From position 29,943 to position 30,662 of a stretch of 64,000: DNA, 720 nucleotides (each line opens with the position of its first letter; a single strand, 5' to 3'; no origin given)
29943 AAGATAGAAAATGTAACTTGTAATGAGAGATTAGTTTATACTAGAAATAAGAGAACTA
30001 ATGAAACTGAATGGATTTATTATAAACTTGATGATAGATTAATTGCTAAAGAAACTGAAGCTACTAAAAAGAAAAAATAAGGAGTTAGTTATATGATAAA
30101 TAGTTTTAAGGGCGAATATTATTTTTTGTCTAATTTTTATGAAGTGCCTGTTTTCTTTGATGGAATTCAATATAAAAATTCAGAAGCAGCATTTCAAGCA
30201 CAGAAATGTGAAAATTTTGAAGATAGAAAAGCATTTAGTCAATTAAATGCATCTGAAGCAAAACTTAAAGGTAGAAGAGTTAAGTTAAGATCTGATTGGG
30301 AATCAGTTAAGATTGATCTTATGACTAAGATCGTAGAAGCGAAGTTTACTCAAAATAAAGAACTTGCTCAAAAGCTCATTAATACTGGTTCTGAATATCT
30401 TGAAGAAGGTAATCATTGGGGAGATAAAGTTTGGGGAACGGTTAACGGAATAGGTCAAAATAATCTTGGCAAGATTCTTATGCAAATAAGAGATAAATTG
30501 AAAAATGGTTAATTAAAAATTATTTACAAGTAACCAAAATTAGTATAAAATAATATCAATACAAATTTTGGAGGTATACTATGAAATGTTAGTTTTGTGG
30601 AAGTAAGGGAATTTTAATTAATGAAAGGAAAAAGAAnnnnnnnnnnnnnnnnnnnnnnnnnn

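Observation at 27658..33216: ADP-ribose/NAD-processing gene set next to the salvage pathway: two NADAR paralogs, a Nudix hydrolase and (at 39372) Tpt1/KptA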

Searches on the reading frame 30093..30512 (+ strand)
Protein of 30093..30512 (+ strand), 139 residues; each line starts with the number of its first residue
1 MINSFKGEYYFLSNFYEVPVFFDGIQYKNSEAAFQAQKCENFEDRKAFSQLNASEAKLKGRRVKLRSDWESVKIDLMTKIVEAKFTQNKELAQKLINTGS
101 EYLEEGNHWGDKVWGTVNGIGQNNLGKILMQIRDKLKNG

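Call 3: search_protein_families(library=pfam, proteins=[window:30093-30512:+], max_evalue=0.01)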
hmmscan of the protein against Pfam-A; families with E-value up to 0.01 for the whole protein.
window:30093-30512:+ (139 aa): 2 families
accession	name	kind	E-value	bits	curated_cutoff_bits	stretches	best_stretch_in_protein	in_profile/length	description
PF08719.17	NADAR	-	2.4e-26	93.4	35.1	1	8-137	9-163/163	NADAR domain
PF08010.17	Phage_30_3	-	4.7e-06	26.9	36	1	12-64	7-59/138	Bacteriophage protein GP30.3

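Call 13: search_solved_structures(query=window:30093-30512:+, max_evalue=1, show_alignments=3)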
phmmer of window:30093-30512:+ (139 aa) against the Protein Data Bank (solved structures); distinct sequences matched with E-value up to 1: 2.
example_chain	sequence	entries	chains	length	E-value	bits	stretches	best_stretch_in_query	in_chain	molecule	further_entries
2b3w_A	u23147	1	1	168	1.2e-15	60.9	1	6-136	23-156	Hypothetical protein ybiA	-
8bau_A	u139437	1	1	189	5.2e-08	36.1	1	8-116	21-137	NADAR domain-containing protein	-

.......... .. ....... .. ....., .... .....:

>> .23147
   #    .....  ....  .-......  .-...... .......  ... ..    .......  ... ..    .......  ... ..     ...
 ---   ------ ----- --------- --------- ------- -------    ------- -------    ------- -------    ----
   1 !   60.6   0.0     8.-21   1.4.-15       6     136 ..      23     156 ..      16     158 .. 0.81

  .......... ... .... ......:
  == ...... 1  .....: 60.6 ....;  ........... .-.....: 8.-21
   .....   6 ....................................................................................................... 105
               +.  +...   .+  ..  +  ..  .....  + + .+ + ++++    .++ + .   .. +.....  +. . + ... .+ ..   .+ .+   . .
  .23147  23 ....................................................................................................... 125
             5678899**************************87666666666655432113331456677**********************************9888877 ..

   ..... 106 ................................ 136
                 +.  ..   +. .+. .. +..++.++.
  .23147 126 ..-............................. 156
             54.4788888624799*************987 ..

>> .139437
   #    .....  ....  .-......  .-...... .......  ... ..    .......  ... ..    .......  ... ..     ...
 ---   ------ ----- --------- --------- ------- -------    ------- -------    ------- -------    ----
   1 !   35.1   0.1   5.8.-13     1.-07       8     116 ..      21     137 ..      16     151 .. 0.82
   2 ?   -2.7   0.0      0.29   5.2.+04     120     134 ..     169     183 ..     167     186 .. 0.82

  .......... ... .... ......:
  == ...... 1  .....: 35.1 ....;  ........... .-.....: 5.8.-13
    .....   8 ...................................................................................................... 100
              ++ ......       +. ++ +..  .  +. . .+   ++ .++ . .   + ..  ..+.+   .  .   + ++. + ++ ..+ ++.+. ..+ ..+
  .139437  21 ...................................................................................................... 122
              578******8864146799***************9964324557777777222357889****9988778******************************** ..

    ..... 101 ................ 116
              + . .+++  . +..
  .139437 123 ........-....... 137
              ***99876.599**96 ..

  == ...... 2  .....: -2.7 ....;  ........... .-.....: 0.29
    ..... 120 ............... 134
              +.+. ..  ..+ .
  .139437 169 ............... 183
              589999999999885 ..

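Call 28: search_protein_families(library=ncbifam, proteins=[window:30093-30512:+], max_evalue=0.001)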
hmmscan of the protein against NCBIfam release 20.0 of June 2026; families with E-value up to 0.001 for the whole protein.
window:30093-30512:+ (139 aa): 2 families
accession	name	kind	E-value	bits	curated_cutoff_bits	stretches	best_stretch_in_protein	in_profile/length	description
TIGR02464.1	ribofla_fusion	equivalog_domain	1.6e-20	73.9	73.7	1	9-136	10-152/153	riboflavin biosynthesis intermediates N-glycosidase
NF053876.1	DS32_2_antiphage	equivalog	3.9e-16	58.7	240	1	8-138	17-157/181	NADAR family anti-phage protein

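Call 29: search_protein_families(library=phrogs, proteins=[window:30093-30512:+], max_evalue=0.001)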
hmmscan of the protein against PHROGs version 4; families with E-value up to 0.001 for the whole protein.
window:30093-30512:+ (139 aa): 2 families
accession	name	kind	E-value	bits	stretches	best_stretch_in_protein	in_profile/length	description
phrog_1017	-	unknown function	3.4e-44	151.8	1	2-138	8-154/170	-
phrog_652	-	unknown function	3e-05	24.4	1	11-96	142-236/296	-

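Call 35: find_related_loci(query=window:30093-30512:+, collection=viral_contigs, flank=10000)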
Query window:30093-30512:+ (139 aa) in viral_contigs; peptide patterns used: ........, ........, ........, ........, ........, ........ (x = any residue, [..] = any of these).
8 stretches matched a pattern, but none encodes a relative of the query by tblastn (E <= 1e-3).

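Call 51: find_homologous_proteins(query=window:30093-30512:+, max_evalue=0.001)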
Query window:30093-30512:+ (139 aa): 5062 proteins with E <= 0.001 among 5066 candidates; the best 120 are listed.
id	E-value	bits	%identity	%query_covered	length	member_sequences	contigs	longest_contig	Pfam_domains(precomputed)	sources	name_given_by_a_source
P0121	5.3e-86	303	98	100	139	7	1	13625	PF08010.17,PF08719.18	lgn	-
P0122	6.5e-60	219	72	99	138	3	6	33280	PF08719.18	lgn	-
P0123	1.3e-59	218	72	99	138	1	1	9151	PF08719.18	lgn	-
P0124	4.0e-57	210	67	99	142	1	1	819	PF08719.18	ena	-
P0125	1.2e-56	208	69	99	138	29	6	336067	PF08010.17,PF08719.18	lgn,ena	-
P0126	1.8e-56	208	69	99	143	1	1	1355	PF08719.18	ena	-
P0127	2.0e-56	207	68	98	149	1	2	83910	PF08719.18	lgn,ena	-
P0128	2.2e-56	207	68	99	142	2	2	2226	PF08719.18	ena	-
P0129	2.2e-56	207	69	99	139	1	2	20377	PF08719.18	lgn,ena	-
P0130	2.7e-56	207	68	98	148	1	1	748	PF08719.18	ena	-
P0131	2.9e-56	207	70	97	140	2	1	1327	PF08719.18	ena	-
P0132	2.9e-56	207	69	99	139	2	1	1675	PF08719.18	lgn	-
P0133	3.4e-56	207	69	99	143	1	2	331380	PF08719.18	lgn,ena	-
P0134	4.8e-56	206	66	99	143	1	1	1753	PF08719.18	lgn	-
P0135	5.1e-56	206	69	99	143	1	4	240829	PF08719.18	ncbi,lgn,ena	-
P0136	6.2e-56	206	70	99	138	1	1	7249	PF08010.17,PF08719.18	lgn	-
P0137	6.6e-56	206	69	99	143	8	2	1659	PF08719.18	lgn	-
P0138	8.3e-56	205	67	99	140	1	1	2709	PF08719.18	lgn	-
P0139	9.1e-56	205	68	99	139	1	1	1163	PF08719.18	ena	-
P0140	9.2e-56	205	68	99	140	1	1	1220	PF08719.18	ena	-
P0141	9.7e-56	205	66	99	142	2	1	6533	PF08719.18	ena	-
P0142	9.9e-56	205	67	99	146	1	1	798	PF08719.18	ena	-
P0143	1.2e-55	205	65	98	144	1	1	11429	PF08010.17,PF08719.18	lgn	-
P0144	1.3e-55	205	67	99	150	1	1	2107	PF08010.17,PF08719.18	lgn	-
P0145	1.4e-55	205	70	99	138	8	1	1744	PF08010.17,PF08719.18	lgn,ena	-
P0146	1.7e-55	204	67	99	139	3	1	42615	PF08719.18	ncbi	-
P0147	1.9e-55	204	66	99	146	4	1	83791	PF08719.18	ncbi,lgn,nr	ncbi:MAG: NADAR family protein [Ruminococcus sp.]|nr:NADAR family protein [Ruminococcus sp.]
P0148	2.4e-55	204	68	99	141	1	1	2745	PF08719.18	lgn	-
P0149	2.5e-55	204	70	99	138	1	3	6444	PF08010.17,PF08719.18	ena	-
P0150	2.5e-55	204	65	99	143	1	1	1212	PF08719.18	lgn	-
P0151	2.8e-55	204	67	99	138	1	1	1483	PF08010.17,PF08719.18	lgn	-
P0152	3.4e-55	203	65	99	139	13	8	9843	PF08010.17,PF08719.18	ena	-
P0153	4.1e-55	203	68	99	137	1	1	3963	PF08010.17,PF08719.18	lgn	-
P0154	4.8e-55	203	68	97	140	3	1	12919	PF08719.18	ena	-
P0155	5.2e-55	203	65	99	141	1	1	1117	PF08719.18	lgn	-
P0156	5.3e-55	203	66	99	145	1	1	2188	PF08719.18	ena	-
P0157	5.5e-55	203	69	98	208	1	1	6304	PF08719.18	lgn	-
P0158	5.8e-55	203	65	99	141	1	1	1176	PF08719.18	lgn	-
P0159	6.4e-55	203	68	99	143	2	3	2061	PF08719.18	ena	-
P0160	6.5e-55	203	67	99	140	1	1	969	PF08719.18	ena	-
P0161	8.4e-55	202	67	98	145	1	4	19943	PF08719.18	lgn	-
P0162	8.7e-55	202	69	99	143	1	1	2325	PF08719.18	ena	-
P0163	9.3e-55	202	66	99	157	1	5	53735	PF08719.18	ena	-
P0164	9.3e-55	202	64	99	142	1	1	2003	PF08719.18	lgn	-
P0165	1.1e-54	202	65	98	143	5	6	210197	PF08719.18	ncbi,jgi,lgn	jgi:ribA/ribD-fused uncharacterized protein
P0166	1.2e-54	202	66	99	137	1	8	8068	PF08010.17,PF08719.18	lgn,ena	-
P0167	2.2e-54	201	68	96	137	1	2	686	PF08010.17,PF08719.18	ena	-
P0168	2.2e-54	201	65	94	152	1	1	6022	PF08719.18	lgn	-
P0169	4.2e-54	200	67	97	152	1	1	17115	PF08719.18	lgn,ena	-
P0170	4.5e-54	200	68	98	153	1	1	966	PF08010.17,PF08719.18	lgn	-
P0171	4.8e-54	200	66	99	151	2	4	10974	PF08719.18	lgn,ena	-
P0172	4.9e-54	200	65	99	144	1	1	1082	PF08719.18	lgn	-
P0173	5.3e-54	200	68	99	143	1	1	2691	PF08719.18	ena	-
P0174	5.7e-54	200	66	99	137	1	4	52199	PF08010.17,PF08719.18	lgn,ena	-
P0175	5.9e-54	199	64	99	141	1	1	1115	PF08719.18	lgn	-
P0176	6.3e-54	199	66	99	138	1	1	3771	PF08010.17,PF08719.18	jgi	jgi:ribA/ribD-fused uncharacterized protein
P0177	6.3e-54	199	65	98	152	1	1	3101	PF08719.18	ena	-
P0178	7.4e-54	199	67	97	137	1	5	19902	PF08010.17,PF08719.18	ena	-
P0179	7.5e-54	199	66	100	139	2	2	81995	PF08010.17,PF08719.18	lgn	-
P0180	8.9e-54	199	66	99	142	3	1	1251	PF08719.18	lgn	-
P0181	1.1e-53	199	66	96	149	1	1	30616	PF08719.18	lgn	-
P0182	1.1e-53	199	63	100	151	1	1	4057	PF08719.18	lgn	-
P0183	1.1e-53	199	65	98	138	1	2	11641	PF08719.18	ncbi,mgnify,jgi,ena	mgnify:CR=1 FL=1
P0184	1.3e-53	198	65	98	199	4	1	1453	PF08719.18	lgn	-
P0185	1.4e-53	198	65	98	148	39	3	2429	PF08719.18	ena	-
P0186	1.4e-53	198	66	99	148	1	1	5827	PF08719.18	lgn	-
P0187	1.5e-53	198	63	98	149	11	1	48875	PF08719.18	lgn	-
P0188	1.9e-53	198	63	99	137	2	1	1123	PF08719.18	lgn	-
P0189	2.0e-53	198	68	96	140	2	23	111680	PF08010.17,PF08719.18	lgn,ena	-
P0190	2.0e-53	198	63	99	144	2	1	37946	PF08010.17,PF08719.18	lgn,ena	-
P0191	2.1e-53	198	64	98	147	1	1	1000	PF08719.18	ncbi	-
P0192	2.2e-53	198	65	98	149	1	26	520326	PF08719.18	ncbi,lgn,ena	-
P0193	2.4e-53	197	65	98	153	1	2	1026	PF08719.18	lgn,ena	-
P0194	2.5e-53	197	64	98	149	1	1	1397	PF08719.18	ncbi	-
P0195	2.5e-53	197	63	98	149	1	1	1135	PF08719.18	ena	-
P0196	2.8e-53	197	66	97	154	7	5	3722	PF08719.18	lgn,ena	-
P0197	2.9e-53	197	65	99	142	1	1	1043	PF08719.18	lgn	-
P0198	2.9e-53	197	67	99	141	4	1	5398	PF08719.18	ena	-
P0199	3.6e-53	197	64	99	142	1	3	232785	PF08719.18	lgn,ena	-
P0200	3.9e-53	197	64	99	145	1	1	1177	PF08719.18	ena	-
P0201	4.0e-53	197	64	99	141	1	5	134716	PF08719.18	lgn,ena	-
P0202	4.2e-53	197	65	98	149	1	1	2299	PF08719.18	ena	-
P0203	4.2e-53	197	65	99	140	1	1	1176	PF08010.17,PF08719.18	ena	-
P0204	4.4e-53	197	63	98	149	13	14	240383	PF08719.18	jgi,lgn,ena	jgi:ribA/ribD-fused uncharacterized protein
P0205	4.6e-53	197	65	98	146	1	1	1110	PF08719.18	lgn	-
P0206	4.8e-53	197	64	99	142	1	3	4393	PF08719.18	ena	-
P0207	5.1e-53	196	67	99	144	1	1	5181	PF08010.17,PF08719.18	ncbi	-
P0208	5.4e-53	196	65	99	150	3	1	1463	PF08719.18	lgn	-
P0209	5.4e-53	196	68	99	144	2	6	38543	PF08010.17,PF08719.18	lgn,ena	-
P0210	5.8e-53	196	68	98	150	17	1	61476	PF08719.18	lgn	-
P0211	5.9e-53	196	64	99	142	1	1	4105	PF08719.18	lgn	-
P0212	6.7e-53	196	66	99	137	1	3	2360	PF08719.18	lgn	-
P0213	6.8e-53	196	64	99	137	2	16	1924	PF08719.18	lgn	-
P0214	6.8e-53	196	64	99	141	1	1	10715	PF08010.17,PF08719.18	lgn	-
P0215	7.4e-53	196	62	98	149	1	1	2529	PF08719.18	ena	-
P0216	7.6e-53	196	63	98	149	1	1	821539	PF08719.18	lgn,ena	-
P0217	7.6e-53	196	65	98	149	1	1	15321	PF08719.18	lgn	-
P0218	8.3e-53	196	65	98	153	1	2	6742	PF08719.18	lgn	-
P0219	9.2e-53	196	65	99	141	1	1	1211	PF08010.17,PF08719.18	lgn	-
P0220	9.4e-53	196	63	98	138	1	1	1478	PF08719.18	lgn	-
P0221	9.5e-53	196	65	99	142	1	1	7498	PF08719.18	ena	-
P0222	9.8e-53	196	64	98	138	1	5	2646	PF08719.18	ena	-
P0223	1.0e-52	195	64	99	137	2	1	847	PF08719.18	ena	-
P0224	1.0e-52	195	63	98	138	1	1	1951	PF08719.18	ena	-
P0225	1.1e-52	195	63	98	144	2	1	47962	PF08719.18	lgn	-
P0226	1.1e-52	195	63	99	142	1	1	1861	PF08010.17,PF08719.18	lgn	-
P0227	1.1e-52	195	64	99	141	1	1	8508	PF08010.17,PF08719.18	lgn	-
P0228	1.1e-52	195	62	99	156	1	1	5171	PF08719.18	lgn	-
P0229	1.2e-52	195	65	98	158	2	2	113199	PF08719.18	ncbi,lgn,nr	ncbi:MAG: NADAR family protein [Clostridiales bacterium]|nr:NADAR family protein [Clostridiales bact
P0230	1.2e-52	195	64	99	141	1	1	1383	PF08719.18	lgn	-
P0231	1.2e-52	195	66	95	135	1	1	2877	PF08719.18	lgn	-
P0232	1.3e-52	195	65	98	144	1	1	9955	PF08010.17,PF08719.18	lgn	-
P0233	1.3e-52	195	64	99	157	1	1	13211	PF08010.17,PF08719.18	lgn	-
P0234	1.4e-52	195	62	98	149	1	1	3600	PF08719.18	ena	-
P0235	1.4e-52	195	67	96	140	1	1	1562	PF08010.17,PF08719.18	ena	-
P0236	1.5e-52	195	63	98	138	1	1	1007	PF08719.18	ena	-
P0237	1.5e-52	195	64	98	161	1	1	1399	PF08719.18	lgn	-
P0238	1.7e-52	195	64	100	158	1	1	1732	PF08719.18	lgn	-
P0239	1.7e-52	195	64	97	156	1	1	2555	PF08719.18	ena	-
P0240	1.7e-52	195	67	99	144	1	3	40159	PF08010.17,PF08719.18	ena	-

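Call 52: find_encoding_contigs(protein=P0121, flank=10000, max_places=3)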
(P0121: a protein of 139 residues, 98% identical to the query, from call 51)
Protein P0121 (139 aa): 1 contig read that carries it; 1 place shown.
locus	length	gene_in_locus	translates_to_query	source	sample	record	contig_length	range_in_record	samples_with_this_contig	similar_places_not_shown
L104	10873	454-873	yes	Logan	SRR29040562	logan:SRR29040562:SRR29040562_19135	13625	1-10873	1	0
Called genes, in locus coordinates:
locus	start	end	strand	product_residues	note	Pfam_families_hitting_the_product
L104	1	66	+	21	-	?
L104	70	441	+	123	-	-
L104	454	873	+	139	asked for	PF08719:NADAR, PF08010:Phage_30_3 (faint)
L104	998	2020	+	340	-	PF01145:Band_7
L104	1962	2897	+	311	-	PF01145:Band_7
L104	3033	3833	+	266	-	PF09234:DUF1963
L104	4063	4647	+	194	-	-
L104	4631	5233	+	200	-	-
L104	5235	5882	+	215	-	-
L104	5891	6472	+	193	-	-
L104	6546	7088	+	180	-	-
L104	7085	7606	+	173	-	-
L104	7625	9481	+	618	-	PF13506:Glyco_transf_21, PF00535:Glycos_transf_2, PF03142:Chitin_synth_2 (faint), PF10111:Glyco_tranf_2_2, PF13641:Glyco_tranf_2_3, PF01644:Chitin_synth_1 (faint), PF13632:Glyco_trans_2_3, PF13994:PgaD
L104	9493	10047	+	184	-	PF01885:PTS_2-RNA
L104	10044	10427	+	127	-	-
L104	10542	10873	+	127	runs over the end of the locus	-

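Call 63: find_encoding_contigs(protein=P0125, flank=10000, max_places=2)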
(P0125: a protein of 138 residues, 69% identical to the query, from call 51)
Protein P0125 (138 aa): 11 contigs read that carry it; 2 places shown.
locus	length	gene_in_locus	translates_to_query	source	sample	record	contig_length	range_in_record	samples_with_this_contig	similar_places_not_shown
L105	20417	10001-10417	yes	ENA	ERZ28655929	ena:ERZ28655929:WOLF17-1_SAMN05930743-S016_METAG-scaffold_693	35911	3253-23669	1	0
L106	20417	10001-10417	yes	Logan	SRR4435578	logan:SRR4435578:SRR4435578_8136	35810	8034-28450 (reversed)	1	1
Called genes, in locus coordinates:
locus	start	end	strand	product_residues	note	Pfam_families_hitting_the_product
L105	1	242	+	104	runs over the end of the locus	-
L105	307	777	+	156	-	PF18907:DUF5662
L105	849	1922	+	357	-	PF10127:RlaP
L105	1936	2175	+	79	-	-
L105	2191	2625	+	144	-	-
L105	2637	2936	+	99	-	-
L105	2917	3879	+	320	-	PF02464:CinA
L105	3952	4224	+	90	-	-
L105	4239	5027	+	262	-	PF04055:Radical_SAM (weak)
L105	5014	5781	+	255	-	PF08242:Methyltransf_12 (weak), PF13649:Methyltransf_25 (weak)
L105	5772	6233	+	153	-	PF08010:Phage_30_3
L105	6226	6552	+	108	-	-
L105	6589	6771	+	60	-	-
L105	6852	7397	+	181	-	-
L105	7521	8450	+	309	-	PF01336:tRNA_anti-codon (weak), PF01966:HD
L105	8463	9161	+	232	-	PF01027:Bax1-I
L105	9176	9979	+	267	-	PF04446:Thg1, PF14413:Thg1C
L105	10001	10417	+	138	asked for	PF08719:NADAR, PF08010:Phage_30_3 (weak)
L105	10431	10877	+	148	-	-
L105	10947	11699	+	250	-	-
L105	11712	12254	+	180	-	PF01885:PTS_2-RNA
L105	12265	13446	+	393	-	-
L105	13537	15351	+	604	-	-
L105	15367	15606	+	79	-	-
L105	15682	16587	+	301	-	PF13401:AAA_22 (faint), PF00004:AAA, PF01443:Viral_helicase1 (faint), PF13177:DNA_pol3_delta2, PF25361:AAA_lid_RFC1 (weak), PF21960:RCF1-5-like_lid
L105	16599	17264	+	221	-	PF00149:Metallophos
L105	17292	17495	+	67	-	-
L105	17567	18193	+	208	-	-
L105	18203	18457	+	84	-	-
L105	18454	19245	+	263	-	-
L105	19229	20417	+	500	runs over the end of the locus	PF01612:DNA_pol_A_exo1, PF00476:DNA_pol_A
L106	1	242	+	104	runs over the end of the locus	-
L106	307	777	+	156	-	PF18907:DUF5662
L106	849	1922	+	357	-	PF10127:RlaP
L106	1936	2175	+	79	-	-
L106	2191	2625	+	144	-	-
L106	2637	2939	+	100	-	-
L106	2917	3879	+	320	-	PF02464:CinA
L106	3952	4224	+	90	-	-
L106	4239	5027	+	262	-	PF04055:Radical_SAM (weak)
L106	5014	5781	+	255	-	PF08242:Methyltransf_12 (weak), PF13649:Methyltransf_25 (weak)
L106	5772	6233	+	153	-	PF08010:Phage_30_3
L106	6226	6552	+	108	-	-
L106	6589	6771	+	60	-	-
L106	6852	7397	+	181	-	-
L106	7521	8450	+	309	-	PF01336:tRNA_anti-codon (weak), PF01966:HD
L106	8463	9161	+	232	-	PF01027:Bax1-I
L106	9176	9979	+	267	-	PF04446:Thg1, PF14413:Thg1C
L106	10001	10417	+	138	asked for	PF08719:NADAR, PF08010:Phage_30_3 (weak)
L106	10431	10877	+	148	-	-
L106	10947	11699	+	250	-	-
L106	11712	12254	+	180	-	PF01885:PTS_2-RNA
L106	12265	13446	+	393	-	-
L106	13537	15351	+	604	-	-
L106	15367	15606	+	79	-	-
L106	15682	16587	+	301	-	PF13401:AAA_22 (faint), PF00004:AAA, PF01443:Viral_helicase1 (faint), PF13177:DNA_pol3_delta2, PF25361:AAA_lid_RFC1 (weak), PF21960:RCF1-5-like_lid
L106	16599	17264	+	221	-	PF00149:Metallophos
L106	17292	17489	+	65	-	-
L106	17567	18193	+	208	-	-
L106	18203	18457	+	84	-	-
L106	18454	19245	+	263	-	-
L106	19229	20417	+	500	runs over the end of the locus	PF01612:DNA_pol_A_exo1, PF00476:DNA_pol_A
